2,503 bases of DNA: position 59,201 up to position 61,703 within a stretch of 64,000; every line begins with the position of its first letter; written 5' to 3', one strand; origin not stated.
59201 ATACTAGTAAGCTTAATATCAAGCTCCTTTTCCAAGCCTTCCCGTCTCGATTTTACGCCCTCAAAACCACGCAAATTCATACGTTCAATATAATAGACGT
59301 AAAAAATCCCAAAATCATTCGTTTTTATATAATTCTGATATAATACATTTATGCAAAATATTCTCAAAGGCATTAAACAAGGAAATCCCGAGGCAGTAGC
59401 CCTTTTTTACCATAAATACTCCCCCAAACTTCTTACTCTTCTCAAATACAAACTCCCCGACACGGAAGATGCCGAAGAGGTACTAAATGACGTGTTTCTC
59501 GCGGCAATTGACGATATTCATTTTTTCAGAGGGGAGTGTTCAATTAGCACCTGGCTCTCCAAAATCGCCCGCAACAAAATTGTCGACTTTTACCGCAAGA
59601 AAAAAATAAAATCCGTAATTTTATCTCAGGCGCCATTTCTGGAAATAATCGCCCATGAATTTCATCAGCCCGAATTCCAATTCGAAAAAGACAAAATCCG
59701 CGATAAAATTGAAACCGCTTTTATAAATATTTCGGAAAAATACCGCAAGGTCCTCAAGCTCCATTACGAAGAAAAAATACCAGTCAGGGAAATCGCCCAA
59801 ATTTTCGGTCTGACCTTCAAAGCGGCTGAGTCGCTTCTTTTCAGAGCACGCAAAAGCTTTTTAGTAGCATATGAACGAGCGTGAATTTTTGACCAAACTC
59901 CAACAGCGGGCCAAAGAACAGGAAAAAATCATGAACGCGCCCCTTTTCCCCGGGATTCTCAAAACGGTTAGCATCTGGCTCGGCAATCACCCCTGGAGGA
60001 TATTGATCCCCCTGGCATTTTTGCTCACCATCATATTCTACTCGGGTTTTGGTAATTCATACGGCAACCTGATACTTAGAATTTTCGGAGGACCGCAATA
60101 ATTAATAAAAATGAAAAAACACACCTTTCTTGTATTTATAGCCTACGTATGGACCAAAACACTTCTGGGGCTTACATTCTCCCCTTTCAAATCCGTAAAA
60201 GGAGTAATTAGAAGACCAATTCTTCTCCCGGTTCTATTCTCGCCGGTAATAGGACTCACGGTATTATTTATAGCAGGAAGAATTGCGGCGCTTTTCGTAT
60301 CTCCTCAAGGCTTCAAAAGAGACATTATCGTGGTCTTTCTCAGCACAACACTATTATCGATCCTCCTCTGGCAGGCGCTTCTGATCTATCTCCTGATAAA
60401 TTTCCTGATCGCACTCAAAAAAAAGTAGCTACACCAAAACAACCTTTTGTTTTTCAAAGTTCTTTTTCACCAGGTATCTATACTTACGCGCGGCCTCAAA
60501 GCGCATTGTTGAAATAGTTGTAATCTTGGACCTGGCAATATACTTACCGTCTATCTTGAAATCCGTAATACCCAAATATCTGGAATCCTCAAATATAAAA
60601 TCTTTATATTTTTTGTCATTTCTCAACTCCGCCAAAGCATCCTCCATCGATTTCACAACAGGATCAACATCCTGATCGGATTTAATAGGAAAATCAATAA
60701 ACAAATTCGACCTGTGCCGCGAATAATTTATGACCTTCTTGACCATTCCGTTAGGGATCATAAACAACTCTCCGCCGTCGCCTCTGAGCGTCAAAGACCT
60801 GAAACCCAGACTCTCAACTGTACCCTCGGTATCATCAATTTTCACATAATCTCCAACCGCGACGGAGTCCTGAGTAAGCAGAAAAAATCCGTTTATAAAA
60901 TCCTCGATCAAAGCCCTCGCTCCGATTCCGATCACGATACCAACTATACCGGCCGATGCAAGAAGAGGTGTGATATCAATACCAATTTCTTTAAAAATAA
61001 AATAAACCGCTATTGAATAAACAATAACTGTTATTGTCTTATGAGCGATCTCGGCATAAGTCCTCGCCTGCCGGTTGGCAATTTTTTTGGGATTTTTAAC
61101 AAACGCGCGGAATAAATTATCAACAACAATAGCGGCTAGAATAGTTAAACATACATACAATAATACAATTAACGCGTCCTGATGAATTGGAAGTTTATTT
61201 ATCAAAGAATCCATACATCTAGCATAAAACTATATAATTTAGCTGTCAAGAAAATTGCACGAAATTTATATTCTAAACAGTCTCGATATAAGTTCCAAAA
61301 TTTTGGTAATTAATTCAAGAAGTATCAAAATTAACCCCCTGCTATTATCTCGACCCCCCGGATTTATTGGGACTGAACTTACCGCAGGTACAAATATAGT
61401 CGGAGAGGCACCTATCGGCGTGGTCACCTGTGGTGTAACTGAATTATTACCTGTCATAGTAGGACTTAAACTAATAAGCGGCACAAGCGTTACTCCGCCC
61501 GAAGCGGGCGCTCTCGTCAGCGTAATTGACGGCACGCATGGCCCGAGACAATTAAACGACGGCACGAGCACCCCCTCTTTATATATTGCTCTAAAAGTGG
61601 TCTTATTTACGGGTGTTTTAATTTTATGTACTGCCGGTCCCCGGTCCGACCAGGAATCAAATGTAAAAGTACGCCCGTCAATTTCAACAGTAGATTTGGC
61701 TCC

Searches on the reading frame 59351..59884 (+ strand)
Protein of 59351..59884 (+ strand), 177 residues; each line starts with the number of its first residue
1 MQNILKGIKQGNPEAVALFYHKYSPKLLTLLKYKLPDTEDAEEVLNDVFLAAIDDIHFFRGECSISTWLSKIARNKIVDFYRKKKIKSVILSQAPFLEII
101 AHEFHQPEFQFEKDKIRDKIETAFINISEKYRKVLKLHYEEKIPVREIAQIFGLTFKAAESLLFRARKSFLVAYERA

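Call 50: search_protein_families(library=pfam, proteins=[window:59351-59884:+], max_evalue=0.001)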
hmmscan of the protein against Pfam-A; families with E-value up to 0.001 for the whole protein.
window:59351-59884:+ (177 aa): 3 families
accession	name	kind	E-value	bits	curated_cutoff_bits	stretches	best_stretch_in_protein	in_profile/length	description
PF04542.20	Sigma70_r2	-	4.4e-13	49.3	24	1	19-85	1-69/71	Sigma-70 region 2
PF08281.18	Sigma70_r4_2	-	2.8e-09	36.9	25.7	1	119-168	3-52/54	Sigma-70, region 4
PF04545.22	Sigma70_r4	-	0.00014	21.7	24.1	1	128-168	6-46/50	Sigma-70, region 4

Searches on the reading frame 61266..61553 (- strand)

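Call 3: search_protein_families(library=ncbifam, proteins=[window:61266-61553:-], max_evalue=1)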
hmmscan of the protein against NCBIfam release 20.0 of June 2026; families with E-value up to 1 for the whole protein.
window:61266-61553:- (95 aa): 0 families

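Call 4: search_protein_families(library=pfam, proteins=[window:61266-61553:-], max_evalue=1)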
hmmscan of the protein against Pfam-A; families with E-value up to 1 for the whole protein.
window:61266-61553:- (95 aa): 1 family
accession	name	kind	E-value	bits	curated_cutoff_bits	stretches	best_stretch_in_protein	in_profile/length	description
PF20863.2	IcmR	-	0.054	14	27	1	59-85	26-51/58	IcmR, middle region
